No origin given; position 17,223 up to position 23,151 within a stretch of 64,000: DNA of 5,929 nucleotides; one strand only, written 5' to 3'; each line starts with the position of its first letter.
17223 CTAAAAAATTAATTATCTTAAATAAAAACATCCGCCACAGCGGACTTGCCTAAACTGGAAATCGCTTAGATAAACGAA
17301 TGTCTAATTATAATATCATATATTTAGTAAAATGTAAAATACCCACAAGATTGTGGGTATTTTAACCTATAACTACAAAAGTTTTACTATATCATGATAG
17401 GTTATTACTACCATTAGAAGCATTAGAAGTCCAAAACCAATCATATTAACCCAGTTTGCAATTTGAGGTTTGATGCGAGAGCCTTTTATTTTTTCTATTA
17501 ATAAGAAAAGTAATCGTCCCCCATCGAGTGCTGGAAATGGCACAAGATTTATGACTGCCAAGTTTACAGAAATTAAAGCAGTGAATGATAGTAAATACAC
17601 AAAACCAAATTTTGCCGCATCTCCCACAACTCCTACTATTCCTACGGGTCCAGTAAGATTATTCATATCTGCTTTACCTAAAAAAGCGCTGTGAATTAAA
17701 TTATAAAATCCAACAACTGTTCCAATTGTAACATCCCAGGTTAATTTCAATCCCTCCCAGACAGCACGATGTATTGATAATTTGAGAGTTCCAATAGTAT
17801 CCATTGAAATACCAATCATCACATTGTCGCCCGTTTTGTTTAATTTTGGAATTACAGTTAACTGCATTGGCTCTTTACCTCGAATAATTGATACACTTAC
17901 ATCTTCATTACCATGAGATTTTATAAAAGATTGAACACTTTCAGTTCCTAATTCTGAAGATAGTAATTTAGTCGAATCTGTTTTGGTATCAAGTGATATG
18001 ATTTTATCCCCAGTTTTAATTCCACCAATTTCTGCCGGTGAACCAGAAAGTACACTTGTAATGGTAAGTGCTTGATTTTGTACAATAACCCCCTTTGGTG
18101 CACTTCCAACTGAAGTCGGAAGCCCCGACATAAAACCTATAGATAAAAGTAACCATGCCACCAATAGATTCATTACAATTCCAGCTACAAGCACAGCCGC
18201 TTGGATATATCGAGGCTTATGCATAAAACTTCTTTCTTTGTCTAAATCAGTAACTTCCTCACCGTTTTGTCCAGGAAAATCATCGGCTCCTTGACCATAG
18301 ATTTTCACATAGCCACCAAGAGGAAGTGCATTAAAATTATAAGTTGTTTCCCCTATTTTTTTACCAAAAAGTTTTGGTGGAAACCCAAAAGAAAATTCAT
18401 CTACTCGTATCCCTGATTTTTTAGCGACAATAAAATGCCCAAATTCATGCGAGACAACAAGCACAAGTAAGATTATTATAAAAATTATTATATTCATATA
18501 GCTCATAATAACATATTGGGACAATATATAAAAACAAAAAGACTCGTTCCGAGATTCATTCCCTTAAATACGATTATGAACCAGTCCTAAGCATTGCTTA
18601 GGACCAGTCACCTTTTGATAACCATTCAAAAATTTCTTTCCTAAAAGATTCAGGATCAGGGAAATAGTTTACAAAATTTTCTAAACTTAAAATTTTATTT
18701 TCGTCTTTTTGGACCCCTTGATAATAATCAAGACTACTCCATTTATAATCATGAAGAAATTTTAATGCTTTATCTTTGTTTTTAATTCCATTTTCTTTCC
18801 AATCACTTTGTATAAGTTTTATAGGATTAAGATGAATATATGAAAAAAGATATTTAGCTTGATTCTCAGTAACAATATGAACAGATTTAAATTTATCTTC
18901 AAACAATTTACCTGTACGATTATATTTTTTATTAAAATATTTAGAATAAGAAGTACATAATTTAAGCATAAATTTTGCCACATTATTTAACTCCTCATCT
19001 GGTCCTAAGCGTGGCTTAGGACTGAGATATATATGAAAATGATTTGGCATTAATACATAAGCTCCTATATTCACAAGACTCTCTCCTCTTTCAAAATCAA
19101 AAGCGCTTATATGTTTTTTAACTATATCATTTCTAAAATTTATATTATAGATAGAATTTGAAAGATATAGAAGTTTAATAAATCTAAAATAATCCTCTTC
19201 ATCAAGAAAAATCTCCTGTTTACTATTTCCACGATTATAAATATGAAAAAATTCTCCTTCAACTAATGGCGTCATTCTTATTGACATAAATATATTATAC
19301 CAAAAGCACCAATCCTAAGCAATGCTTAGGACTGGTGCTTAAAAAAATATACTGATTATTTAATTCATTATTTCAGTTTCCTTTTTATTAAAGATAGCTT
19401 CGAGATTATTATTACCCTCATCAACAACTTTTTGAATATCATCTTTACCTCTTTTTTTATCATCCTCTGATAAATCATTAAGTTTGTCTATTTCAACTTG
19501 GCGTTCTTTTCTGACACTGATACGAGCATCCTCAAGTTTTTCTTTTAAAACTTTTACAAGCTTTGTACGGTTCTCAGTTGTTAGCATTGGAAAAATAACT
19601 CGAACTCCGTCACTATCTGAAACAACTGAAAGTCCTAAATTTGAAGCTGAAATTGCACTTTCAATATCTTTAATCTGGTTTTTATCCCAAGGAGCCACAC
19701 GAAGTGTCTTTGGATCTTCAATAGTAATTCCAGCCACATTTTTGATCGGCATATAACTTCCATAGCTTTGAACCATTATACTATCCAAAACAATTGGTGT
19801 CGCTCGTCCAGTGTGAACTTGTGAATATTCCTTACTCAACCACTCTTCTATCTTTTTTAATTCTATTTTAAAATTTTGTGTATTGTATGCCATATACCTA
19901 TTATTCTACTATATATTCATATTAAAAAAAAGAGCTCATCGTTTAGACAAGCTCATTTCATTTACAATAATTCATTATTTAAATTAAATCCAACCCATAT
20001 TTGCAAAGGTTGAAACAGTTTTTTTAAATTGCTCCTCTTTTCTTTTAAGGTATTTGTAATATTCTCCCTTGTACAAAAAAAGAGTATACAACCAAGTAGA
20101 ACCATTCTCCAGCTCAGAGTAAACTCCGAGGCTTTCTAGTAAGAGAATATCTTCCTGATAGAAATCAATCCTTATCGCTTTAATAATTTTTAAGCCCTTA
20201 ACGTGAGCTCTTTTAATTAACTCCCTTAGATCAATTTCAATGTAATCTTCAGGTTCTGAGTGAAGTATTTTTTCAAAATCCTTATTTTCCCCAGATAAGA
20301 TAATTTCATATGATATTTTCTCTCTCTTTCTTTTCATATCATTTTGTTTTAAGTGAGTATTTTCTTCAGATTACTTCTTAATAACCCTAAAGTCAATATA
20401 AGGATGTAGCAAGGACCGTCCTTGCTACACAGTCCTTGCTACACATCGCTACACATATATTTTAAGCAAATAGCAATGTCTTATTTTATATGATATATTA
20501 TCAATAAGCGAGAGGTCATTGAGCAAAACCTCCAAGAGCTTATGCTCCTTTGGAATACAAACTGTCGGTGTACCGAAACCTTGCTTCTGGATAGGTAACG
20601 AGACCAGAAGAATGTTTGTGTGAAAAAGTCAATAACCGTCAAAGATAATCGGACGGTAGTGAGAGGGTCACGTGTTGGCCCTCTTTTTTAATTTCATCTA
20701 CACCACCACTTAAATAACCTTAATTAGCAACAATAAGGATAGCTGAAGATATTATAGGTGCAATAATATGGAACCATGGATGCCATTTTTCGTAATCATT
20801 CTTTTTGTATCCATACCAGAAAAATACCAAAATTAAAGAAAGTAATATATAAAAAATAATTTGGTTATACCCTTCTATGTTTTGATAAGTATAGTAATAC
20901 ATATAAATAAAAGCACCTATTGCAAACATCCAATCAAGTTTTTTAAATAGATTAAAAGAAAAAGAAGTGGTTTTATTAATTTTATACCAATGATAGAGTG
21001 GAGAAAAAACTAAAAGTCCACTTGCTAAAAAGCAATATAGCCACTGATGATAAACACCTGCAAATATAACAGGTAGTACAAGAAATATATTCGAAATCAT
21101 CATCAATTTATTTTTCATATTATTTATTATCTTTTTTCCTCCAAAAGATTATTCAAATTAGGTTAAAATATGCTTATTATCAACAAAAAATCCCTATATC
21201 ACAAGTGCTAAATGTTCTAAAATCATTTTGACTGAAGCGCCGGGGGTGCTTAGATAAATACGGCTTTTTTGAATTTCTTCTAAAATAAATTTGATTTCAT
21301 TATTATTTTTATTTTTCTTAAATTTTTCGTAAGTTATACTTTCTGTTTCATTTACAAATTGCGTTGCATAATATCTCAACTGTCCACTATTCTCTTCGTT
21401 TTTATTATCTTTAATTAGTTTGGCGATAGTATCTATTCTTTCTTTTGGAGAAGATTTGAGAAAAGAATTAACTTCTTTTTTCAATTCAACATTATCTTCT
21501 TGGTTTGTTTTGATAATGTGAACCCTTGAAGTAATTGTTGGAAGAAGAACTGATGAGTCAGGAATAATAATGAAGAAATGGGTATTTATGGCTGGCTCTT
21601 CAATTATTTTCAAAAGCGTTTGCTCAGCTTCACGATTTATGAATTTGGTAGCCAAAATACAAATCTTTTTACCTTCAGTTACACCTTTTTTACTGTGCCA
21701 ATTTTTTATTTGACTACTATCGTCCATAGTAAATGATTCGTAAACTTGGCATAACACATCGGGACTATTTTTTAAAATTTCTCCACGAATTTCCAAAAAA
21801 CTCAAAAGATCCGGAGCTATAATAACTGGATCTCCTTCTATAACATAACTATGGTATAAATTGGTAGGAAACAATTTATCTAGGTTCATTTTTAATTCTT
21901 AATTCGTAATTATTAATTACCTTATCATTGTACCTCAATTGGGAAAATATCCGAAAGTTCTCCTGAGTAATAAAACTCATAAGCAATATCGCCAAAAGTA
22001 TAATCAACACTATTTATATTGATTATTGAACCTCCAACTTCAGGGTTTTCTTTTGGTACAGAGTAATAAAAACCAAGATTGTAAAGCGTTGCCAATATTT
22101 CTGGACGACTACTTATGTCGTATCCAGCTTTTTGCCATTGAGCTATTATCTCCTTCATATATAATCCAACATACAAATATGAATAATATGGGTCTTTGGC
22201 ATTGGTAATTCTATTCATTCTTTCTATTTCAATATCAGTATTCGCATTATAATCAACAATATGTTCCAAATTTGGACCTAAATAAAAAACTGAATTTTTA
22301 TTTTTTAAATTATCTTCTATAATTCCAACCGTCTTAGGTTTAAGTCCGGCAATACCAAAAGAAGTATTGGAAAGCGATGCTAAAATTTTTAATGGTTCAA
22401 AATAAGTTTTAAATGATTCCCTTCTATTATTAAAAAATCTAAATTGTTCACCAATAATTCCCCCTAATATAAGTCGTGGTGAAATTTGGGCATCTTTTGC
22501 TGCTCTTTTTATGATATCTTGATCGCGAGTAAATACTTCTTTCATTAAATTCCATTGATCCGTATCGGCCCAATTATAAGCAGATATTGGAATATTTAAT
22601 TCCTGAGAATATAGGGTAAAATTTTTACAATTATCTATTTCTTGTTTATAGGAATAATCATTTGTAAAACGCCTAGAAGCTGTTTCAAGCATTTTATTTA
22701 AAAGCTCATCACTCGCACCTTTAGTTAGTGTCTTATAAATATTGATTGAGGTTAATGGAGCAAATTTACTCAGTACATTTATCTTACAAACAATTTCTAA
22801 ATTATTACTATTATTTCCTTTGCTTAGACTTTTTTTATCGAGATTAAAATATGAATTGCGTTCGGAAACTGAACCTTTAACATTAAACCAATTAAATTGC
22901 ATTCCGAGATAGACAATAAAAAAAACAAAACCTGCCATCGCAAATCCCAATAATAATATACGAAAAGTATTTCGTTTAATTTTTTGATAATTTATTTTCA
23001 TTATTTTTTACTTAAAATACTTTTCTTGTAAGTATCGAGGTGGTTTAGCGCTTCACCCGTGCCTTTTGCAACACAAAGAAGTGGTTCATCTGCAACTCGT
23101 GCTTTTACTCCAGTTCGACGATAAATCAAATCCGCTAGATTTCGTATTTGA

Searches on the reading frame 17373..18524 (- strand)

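Call 7: search_protein_families(library=pfam, proteins=[window:17373-18524:-], max_evalue=0.00001)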
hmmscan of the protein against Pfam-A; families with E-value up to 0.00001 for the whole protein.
window:17373-18524:- (383 aa): 2 families
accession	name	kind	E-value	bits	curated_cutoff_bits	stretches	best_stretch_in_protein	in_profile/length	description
PF02163.28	Peptidase_M50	-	1.2e-57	195.3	27.2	1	15-370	2-221/221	Peptidase family M50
PF17820.7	PDZ_6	-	1.6e-06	28.2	27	1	154-215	1-54/54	PDZ domain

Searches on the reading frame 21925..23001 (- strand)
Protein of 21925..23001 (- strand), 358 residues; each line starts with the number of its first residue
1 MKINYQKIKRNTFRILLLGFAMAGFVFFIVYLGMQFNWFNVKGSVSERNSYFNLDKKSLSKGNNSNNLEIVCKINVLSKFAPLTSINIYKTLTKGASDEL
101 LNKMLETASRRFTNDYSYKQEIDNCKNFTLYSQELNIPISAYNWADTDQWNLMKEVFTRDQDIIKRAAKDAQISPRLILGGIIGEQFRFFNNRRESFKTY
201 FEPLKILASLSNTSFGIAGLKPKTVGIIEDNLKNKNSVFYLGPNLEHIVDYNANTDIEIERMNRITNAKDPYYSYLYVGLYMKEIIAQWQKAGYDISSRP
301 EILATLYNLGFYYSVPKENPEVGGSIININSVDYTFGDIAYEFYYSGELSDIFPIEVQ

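Call 7: search_protein_families(library=pfam, proteins=[window:21925-23001:-], max_evalue=0.00001)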
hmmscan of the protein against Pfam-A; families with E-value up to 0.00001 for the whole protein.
window:21925-23001:- (358 aa): 1 family
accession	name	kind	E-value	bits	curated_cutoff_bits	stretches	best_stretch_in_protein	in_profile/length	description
PF07182.16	DUF1402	-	8.3e-06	25.6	27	0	267-310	214-258/300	Protein of unknown function (DUF1402)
